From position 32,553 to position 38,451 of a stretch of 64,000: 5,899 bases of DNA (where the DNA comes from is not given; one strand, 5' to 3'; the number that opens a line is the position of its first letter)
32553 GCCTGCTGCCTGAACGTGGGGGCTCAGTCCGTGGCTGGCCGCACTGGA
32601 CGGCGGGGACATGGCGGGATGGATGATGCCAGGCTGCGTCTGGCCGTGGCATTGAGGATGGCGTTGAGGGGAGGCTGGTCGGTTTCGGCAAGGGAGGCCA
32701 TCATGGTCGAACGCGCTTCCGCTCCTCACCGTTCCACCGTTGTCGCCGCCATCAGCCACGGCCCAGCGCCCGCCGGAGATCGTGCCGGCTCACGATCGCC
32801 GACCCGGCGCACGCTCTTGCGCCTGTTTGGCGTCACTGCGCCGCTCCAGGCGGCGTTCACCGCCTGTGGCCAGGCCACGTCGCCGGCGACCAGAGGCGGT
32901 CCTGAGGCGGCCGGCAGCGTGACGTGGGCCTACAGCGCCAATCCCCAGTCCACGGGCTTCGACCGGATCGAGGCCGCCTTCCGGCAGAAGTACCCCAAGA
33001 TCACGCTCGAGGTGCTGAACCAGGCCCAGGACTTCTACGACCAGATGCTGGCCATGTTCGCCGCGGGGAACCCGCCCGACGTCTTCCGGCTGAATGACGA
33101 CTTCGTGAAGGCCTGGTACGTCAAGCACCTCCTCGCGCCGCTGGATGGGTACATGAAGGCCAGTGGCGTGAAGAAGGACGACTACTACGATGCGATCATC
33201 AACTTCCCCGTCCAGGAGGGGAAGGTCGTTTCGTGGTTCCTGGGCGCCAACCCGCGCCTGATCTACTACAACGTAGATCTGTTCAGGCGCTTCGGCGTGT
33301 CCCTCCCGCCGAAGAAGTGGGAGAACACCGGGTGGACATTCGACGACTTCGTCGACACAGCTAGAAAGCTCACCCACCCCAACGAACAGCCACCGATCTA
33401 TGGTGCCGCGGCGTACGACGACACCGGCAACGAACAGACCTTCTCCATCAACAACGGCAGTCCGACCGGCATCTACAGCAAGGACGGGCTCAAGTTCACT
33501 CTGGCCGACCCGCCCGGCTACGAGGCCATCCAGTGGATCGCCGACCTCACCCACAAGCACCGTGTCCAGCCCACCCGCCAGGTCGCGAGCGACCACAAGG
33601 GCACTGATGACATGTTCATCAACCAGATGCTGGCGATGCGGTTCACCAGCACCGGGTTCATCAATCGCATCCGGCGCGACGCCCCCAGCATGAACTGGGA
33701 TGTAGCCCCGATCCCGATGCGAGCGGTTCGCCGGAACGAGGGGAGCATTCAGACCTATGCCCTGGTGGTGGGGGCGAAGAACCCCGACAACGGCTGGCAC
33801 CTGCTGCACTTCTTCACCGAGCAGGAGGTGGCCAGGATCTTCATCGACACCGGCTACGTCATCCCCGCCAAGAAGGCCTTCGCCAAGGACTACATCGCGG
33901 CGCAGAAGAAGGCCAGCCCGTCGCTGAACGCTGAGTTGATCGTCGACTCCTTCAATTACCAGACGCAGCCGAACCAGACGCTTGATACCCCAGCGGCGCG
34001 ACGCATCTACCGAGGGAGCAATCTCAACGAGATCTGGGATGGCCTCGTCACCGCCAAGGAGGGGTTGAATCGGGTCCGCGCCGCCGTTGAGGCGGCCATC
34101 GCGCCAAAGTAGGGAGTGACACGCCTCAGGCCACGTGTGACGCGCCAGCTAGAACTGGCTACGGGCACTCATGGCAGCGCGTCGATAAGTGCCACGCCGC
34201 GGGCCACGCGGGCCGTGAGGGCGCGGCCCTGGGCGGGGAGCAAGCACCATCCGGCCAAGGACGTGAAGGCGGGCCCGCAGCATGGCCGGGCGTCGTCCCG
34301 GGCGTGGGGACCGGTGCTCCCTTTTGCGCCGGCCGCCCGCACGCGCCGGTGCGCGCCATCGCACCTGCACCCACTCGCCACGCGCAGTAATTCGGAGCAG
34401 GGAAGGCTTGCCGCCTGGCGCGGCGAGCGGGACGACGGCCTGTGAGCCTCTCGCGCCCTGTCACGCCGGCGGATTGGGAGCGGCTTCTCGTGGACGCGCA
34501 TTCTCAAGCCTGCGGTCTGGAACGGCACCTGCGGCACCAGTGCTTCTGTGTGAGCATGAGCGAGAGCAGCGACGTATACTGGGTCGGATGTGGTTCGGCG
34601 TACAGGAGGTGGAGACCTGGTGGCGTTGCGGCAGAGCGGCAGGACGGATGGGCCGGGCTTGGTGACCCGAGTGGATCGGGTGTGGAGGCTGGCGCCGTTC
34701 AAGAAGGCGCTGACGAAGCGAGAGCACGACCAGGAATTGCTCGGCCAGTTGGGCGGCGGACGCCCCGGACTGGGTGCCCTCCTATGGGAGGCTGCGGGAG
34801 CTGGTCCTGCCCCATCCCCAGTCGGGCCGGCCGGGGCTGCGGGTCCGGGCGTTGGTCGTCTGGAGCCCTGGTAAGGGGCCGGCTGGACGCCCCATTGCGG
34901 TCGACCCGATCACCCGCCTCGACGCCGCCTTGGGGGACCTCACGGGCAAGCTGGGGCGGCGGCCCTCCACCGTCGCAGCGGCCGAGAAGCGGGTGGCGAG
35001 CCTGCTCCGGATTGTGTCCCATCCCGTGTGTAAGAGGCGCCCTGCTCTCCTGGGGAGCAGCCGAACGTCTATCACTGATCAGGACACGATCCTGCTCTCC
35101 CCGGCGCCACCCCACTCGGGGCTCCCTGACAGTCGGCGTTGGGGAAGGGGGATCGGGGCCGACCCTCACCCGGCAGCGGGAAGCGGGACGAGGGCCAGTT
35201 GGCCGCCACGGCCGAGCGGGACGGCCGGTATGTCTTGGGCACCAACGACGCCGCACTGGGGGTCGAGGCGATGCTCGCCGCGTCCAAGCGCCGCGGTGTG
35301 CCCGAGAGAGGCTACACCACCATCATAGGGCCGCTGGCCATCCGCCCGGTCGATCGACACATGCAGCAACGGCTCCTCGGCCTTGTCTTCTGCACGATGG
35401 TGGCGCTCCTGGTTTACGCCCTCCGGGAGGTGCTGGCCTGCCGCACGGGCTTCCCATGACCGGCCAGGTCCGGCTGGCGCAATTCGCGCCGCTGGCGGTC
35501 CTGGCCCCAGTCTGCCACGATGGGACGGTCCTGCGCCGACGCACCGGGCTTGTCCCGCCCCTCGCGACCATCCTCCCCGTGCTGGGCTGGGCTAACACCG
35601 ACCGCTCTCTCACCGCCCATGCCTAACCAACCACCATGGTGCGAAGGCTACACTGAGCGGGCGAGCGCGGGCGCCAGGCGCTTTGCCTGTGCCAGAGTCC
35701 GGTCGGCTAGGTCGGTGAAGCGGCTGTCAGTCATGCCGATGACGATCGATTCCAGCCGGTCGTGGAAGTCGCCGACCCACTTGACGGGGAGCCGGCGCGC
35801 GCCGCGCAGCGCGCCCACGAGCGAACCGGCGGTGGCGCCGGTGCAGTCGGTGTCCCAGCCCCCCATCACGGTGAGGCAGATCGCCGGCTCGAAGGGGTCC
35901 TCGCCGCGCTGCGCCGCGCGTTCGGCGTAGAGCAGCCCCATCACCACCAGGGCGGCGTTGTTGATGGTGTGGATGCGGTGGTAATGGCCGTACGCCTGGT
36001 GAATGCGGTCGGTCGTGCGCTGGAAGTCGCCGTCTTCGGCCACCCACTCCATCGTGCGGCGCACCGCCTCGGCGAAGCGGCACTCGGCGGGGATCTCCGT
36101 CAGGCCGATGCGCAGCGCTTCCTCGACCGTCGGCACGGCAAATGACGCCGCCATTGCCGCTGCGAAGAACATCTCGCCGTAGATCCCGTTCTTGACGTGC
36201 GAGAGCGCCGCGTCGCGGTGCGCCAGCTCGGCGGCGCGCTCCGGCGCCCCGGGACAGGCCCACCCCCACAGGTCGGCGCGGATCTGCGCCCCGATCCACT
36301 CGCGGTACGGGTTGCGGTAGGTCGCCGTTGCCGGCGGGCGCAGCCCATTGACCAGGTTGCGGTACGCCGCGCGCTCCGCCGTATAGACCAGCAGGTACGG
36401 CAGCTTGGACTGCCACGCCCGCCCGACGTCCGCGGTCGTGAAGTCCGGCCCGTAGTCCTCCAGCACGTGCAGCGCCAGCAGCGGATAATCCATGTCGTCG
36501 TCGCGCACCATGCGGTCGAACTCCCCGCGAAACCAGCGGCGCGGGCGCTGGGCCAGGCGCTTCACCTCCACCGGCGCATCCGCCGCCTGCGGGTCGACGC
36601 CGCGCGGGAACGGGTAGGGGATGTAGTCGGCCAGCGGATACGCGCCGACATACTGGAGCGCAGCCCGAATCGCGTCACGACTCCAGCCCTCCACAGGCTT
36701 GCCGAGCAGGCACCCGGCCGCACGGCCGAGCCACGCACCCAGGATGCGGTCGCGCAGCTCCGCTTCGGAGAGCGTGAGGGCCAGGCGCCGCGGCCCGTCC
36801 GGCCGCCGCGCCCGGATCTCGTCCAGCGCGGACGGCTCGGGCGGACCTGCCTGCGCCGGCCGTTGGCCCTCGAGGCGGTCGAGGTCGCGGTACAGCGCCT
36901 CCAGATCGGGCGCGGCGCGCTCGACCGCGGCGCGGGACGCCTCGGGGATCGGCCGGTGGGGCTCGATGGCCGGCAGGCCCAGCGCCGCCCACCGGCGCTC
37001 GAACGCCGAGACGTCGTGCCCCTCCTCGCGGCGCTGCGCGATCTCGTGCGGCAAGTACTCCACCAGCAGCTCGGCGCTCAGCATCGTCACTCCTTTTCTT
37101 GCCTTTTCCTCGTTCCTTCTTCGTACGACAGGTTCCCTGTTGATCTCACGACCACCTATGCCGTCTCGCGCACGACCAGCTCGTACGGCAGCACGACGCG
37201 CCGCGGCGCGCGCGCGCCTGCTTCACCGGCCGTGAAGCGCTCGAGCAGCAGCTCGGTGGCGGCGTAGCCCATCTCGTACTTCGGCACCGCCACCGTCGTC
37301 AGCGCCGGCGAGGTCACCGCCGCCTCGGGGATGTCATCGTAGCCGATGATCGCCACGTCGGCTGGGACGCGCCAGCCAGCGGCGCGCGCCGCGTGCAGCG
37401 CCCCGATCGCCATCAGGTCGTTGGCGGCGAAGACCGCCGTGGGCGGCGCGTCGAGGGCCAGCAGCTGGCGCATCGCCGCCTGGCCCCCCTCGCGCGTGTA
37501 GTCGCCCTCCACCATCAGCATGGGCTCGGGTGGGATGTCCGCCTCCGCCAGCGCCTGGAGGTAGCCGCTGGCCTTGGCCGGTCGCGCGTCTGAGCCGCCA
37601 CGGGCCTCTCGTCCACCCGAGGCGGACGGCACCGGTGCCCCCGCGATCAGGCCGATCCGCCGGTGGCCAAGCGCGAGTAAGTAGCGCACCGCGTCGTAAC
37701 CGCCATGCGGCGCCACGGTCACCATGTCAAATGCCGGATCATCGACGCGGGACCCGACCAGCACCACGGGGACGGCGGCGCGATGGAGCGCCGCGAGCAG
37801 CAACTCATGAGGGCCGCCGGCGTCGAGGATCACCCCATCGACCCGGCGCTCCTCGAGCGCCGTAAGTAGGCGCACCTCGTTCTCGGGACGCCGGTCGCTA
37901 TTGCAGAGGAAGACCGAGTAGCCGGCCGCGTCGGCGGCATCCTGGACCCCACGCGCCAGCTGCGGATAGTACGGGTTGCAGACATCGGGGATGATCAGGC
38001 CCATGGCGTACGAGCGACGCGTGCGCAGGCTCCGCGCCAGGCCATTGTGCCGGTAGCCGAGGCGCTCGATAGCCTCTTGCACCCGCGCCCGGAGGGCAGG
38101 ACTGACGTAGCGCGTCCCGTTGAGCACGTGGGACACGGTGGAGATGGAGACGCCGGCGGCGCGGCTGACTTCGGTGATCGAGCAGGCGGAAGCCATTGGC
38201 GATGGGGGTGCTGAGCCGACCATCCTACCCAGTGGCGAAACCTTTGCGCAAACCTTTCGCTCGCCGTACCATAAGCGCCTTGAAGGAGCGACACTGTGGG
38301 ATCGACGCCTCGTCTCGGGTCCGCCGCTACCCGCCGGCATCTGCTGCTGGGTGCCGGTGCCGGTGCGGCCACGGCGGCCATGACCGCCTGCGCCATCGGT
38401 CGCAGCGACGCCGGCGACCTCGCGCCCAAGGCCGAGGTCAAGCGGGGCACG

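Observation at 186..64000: Seven family-1 ABC substrate-binding protein genes and not a single ABC permease or ATPase gene in 64 kb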

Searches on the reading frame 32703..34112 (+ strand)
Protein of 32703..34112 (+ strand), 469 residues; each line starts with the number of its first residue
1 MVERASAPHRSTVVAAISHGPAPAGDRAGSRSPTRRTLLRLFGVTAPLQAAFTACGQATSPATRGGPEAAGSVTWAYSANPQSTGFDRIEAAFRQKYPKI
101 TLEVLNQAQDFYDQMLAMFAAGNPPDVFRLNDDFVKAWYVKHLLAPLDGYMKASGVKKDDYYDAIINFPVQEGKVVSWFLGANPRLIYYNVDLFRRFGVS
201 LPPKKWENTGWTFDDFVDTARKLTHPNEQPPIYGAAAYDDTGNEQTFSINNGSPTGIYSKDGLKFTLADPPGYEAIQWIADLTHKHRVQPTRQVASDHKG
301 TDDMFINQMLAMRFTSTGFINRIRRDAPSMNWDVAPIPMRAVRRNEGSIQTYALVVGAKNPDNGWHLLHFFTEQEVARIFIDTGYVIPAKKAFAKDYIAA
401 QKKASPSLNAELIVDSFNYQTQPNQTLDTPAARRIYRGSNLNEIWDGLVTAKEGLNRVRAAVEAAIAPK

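Call 8: search_protein_families(library=pfam, proteins=[window:32703-34112:+], max_evalue=0.01)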
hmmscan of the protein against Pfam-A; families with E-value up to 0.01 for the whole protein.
window:32703-34112:+ (469 aa): 1 family
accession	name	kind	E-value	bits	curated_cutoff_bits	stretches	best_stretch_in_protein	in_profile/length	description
PF01547.30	SBP_bac_1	-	8.7e-28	98.6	26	1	91-376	15-305/307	Bacterial extracellular solute-binding protein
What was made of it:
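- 32703..34112 (+): SBP2, a Tat-lipoprotein family-1 solute-binding protein. Pfam SBP_bac_1 8.7e-28 (call 8).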

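Call 53: search_protein_families(library=ncbifam, proteins=[window:32703-34112:+], max_evalue=0.001)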
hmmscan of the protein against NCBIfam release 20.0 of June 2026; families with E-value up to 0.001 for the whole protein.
window:32703-34112:+ (469 aa): 1 family
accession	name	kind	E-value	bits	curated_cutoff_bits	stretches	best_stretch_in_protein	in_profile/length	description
TIGR03850.1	bind_CPR_0540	equivalog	0.00088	18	299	0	43-207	8-182/437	carbohydrate ABC transporter substrate-binding protein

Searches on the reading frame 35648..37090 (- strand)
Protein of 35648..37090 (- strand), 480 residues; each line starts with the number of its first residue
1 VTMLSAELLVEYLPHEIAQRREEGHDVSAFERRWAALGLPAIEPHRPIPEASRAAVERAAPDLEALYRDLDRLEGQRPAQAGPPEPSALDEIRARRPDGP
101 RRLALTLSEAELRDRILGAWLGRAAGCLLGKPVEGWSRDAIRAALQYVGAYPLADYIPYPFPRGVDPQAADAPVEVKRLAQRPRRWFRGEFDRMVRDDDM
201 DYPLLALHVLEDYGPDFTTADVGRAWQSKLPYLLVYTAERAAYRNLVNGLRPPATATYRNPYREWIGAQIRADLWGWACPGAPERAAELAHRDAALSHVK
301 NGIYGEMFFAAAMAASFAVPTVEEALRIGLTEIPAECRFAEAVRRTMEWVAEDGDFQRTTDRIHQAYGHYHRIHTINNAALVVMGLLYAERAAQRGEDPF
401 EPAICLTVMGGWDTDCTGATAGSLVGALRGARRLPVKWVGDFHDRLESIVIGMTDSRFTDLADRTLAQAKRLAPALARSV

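Call 13: search_protein_families(library=pfam, proteins=[window:35648-37090:-], max_evalue=0.01)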
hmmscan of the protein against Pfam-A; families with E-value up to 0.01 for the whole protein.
window:35648-37090:- (480 aa): 1 family
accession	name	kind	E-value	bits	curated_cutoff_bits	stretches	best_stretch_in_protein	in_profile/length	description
PF03747.19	ADP_ribosyl_GH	-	3.6e-51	175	26.2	1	118-435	1-285/287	ADP-ribosylglycohydrolase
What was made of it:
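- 35648..37090 (-): ADP-ribosylglycohydrolase-family protein, convergent with SBP2. Pfam PF03747 3.6e-51 (call 13).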

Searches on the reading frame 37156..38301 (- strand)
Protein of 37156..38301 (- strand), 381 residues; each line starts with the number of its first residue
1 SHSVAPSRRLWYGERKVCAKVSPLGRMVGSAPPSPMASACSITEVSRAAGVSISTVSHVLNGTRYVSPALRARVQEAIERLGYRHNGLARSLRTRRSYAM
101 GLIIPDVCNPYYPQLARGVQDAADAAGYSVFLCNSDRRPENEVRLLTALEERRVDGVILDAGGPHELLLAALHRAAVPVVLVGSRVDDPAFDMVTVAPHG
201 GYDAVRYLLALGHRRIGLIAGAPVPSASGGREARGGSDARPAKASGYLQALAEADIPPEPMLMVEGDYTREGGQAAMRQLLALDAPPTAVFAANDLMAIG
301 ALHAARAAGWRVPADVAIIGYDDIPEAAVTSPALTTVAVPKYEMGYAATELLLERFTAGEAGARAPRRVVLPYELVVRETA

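Call 13: search_protein_families(library=pfam, proteins=[window:37156-38301:-], max_evalue=0.01)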
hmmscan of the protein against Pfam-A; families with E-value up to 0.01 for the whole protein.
window:37156-38301:- (381 aa): 6 families
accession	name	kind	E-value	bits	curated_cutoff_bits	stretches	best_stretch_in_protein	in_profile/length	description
PF13377.12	Peripla_BP_3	-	2.6e-38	132.1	26.5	1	205-380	1-166/167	Periplasmic binding protein-like domain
PF00532.27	Peripla_BP_1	-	6.4e-31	108.3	22.2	1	99-364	3-269/281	Periplasmic binding proteins and sugar binding domain of LacI family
PF13407.12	Peripla_BP_4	-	9.1e-17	61.9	35.1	1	101-354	2-252/258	Periplasmic binding protein domain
PF00356.27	LacI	-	2.9e-15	56.2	27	1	42-86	2-46/46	Bacterial regulatory proteins, lacI family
PF13560.12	HTH_31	-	0.00087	20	27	1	41-69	16-45/64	Helix-turn-helix domain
PF01381.28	HTH_3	-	0.0064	16.9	23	0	41-68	11-38/55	Helix-turn-helix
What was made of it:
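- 37156..38223 (-): LacI-family regulator, divergent from SBP3. The start coordinate is approximate. Pfam LacI plus Peripla_BP_1/3 (call 13).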
